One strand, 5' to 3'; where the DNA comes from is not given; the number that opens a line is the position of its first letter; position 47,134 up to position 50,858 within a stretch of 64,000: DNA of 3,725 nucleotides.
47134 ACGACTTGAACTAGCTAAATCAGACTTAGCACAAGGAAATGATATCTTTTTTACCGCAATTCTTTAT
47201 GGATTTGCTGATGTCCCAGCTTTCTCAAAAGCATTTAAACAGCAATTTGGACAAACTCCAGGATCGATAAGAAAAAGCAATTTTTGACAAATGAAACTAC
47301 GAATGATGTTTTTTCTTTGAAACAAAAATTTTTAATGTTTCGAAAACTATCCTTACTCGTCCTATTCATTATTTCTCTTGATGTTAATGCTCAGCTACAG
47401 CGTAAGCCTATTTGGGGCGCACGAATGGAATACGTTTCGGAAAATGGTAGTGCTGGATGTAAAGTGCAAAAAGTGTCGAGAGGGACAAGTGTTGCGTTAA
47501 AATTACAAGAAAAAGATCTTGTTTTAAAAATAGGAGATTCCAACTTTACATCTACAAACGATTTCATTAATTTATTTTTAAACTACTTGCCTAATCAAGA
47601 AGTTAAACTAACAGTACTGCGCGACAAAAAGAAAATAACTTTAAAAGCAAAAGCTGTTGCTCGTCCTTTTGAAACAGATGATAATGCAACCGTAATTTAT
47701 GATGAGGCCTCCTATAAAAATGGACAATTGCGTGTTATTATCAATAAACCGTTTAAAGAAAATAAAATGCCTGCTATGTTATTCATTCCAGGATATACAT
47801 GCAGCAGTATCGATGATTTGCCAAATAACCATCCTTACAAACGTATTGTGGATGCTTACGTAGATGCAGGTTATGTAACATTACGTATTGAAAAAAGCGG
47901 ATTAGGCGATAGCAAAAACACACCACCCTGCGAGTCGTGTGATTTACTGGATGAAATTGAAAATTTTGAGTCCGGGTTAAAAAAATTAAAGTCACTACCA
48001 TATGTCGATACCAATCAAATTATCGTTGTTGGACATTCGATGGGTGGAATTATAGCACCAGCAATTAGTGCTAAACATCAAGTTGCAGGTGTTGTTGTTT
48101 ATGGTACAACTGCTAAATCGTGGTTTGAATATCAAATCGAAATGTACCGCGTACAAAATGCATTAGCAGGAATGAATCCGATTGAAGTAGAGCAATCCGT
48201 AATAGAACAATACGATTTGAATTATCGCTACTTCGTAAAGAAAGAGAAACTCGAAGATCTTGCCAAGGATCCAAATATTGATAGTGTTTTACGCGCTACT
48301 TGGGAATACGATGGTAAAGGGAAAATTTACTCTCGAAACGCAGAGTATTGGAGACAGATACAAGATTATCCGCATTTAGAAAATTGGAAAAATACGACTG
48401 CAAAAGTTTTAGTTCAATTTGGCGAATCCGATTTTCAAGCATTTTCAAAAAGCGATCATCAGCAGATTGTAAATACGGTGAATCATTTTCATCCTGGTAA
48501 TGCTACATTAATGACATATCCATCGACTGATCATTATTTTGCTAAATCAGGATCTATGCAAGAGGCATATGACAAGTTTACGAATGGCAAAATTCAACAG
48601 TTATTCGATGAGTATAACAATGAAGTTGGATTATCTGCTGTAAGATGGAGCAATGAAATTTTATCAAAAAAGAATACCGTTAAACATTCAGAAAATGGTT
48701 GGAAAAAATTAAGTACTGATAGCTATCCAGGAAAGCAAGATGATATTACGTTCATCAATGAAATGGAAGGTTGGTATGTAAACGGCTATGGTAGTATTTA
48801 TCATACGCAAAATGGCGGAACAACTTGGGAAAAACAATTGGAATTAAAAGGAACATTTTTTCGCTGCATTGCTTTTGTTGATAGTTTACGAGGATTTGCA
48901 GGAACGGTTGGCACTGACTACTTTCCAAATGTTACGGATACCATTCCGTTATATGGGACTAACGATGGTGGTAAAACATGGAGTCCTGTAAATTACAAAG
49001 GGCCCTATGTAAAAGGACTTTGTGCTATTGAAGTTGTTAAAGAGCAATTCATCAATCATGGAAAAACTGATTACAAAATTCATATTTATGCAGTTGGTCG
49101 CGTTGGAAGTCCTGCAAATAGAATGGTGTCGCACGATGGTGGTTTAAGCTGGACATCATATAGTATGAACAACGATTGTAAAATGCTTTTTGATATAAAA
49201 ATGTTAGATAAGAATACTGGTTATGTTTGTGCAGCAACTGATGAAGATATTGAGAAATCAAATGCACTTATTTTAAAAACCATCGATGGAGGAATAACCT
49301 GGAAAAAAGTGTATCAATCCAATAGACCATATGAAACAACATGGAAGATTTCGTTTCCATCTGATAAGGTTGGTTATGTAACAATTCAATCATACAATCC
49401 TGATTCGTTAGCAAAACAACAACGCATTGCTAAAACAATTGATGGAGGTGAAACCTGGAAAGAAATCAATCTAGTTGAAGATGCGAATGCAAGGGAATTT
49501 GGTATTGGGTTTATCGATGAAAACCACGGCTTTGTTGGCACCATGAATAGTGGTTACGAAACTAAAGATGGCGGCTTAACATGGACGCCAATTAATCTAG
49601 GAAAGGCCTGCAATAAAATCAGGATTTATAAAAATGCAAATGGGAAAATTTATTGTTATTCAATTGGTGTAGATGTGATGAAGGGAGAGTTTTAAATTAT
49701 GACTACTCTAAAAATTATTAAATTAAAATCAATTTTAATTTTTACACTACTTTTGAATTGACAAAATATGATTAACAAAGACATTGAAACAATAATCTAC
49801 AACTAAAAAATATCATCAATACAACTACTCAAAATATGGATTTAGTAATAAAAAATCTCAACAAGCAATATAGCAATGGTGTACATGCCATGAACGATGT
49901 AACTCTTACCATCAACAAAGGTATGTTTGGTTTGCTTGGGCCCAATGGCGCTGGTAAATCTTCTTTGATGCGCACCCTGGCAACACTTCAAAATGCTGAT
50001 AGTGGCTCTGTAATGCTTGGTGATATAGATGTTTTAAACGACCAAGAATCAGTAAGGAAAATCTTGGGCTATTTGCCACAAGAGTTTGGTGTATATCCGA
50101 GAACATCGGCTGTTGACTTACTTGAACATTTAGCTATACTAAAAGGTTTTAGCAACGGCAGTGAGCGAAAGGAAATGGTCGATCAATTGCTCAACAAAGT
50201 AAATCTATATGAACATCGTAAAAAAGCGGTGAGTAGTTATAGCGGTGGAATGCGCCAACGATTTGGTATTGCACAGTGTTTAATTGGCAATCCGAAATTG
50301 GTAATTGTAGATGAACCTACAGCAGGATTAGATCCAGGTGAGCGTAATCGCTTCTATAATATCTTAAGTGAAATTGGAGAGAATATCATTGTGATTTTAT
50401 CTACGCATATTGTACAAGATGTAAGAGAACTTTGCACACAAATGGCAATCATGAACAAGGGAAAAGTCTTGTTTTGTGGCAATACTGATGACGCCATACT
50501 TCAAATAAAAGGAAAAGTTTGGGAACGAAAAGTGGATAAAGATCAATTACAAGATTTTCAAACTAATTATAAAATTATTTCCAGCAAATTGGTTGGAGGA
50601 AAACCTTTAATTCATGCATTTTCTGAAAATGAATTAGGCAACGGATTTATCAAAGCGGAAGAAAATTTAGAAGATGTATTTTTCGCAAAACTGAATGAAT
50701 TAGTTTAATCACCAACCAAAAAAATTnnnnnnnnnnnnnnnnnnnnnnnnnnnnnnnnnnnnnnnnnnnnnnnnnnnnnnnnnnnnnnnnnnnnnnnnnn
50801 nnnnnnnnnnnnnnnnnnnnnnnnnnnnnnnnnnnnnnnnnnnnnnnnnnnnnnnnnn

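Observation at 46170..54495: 8.2-kb four-gene block bounded by ~79-bp direct repeats duplicating a terminator and the last 7 codons of the SPFH gene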

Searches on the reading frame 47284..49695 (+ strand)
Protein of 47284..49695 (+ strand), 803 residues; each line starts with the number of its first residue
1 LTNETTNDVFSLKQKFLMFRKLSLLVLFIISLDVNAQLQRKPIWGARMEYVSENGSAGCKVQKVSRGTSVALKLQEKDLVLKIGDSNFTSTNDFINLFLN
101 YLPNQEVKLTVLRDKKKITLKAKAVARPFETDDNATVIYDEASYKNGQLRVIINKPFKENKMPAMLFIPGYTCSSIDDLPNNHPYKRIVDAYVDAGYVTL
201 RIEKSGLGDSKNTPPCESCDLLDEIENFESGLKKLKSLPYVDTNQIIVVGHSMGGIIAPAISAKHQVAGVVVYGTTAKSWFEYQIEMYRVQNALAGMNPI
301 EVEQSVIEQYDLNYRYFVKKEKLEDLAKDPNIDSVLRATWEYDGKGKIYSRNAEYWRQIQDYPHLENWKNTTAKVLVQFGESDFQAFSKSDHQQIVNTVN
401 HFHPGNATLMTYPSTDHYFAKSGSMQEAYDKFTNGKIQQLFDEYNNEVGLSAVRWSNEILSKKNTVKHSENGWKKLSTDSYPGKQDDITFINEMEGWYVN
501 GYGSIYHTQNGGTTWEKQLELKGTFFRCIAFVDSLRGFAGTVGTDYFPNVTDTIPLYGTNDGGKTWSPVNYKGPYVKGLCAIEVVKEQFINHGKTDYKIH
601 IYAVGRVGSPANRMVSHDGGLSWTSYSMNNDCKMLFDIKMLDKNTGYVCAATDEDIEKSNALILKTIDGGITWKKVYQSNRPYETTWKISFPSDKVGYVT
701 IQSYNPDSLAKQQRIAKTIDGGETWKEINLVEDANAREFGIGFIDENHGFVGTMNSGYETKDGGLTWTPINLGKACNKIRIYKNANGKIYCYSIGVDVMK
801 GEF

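Call 7: search_protein_families(library=pfam, proteins=[window:47284-49695:+], max_evalue=0.001)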
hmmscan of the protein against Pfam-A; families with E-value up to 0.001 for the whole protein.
window:47284-49695:+ (803 aa): 12 families
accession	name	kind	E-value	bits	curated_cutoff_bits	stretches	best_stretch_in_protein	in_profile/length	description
PF14870.12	PSII_BNR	-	9e-12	45.3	27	0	724-772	8-55/303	Photosynthesis system II assembly factor YCF48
PF02012.26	BNR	-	1.4e-10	40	27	0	615-624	2-11/12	BNR/Asp-box repeat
PF00326.27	Peptidase_S9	-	1.5e-07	31.6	22.6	0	224-265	44-85/213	Prolyl oligopeptidase family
PF13180.12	PDZ_2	-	3.4e-07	30.9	27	1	53-122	12-78/80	PDZ domain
PF12146.15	Hydrolase_4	-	3.5e-07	30.2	27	1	185-342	20-174/239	Serine aminopeptidase, S33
PF12697.13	Abhydrolase_6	-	4.1e-07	31.3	26.3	1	166-417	2-204/217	Alpha/beta hydrolase family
PF01738.24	DLH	-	5.3e-07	29.9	21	1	227-279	80-134/217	Dienelactone hydrolase family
PF15902.12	Sortilin-Vps10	-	2.5e-06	27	33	1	614-729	4-113/446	Sortilin, neurotensin receptor 3,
PF08840.17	BAAT_C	-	3.2e-06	27.8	20.9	1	225-417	3-158/210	BAAT / Acyl-CoA thioester hydrolase C terminal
PF13088.12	BNR_2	-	7.8e-05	22.6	31.4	0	560-739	88-262/277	BNR repeat-like domain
PF07819.20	PGAP1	-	0.00017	21.9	24.3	0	242-265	89-112/233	PGAP1-like alpha/beta domain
PF20408.4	Abhydrolase_11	-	0.00031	21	27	0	232-274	68-106/193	Alpha/beta hydrolase domain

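Call 38: find_related_loci(query=window:47284-49695:+, collection=metagenome_contigs, flank=10000)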
Query window:47284-49695:+ (803 aa) in metagenome_contigs; peptide patterns used: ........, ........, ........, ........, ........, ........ (x = any residue, [..] = any of these).
137 stretches matched a pattern; 100 encode a relative of the query (tblastn E <= 1e-3); the best 80 are kept; 80 distinct loci.
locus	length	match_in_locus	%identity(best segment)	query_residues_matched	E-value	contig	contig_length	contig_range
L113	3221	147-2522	87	10-803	0e+0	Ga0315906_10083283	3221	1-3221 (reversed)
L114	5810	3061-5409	84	18-800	0e+0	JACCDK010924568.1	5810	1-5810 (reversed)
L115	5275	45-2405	84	17-803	0e+0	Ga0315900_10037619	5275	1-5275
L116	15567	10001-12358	84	18-803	0e+0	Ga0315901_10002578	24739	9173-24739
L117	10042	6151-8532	83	10-803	0e+0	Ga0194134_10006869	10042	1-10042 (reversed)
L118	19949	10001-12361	83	17-803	0e+0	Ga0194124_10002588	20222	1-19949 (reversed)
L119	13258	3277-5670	82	6-803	0e+0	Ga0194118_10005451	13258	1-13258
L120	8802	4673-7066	82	6-803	0e+0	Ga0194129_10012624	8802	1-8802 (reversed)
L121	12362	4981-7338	84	18-803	0e+0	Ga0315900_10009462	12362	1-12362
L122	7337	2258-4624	83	10-800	0e+0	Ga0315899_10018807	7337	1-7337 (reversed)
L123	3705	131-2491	83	17-803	0e+0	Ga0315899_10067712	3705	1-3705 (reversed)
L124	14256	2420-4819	82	1-800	0e+0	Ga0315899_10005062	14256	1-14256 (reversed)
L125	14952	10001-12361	82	17-803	0e+0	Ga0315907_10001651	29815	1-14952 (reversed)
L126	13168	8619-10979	82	17-803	0e+0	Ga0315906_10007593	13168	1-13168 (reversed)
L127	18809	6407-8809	82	7-803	0e+0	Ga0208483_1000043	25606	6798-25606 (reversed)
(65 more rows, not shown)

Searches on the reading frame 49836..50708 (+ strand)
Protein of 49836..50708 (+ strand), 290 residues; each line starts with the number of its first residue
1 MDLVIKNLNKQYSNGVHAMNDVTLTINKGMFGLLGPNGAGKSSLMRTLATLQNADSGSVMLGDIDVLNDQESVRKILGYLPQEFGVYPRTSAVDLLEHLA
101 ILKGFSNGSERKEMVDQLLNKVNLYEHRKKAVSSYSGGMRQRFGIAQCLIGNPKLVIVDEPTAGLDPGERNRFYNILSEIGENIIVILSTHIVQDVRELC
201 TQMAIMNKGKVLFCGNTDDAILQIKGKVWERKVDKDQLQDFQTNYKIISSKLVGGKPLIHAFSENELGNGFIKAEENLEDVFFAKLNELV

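Call 7: search_protein_families(library=pfam, proteins=[window:49836-50708:+], max_evalue=0.001)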
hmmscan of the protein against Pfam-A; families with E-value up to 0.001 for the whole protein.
window:49836-50708:+ (290 aa): 5 families
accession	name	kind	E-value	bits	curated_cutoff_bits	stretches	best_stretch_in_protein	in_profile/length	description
PF00005.33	ABC_tran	-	1.3e-29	104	25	1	20-163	2-137/137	ABC transporter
PF13304.12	AAA_21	-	9.6e-13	49.3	27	2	107-191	178-298/304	AAA domain, putative AbiEii toxin, Type IV TA system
PF02463.25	SMC_N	-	1.3e-05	25.1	40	0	20-48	16-44/220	RecF/RecN/SMC N terminal domain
PF13476.12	AAA_23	-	0.00017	22.7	27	1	17-48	8-39/201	AAA domain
PF13401.12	AAA_22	-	0.00055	20.7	27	0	28-99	5-75/130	AAA domain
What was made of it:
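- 49836..50708 (+): ABC transporter ATPase. Pfam ABC_tran (call 7).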
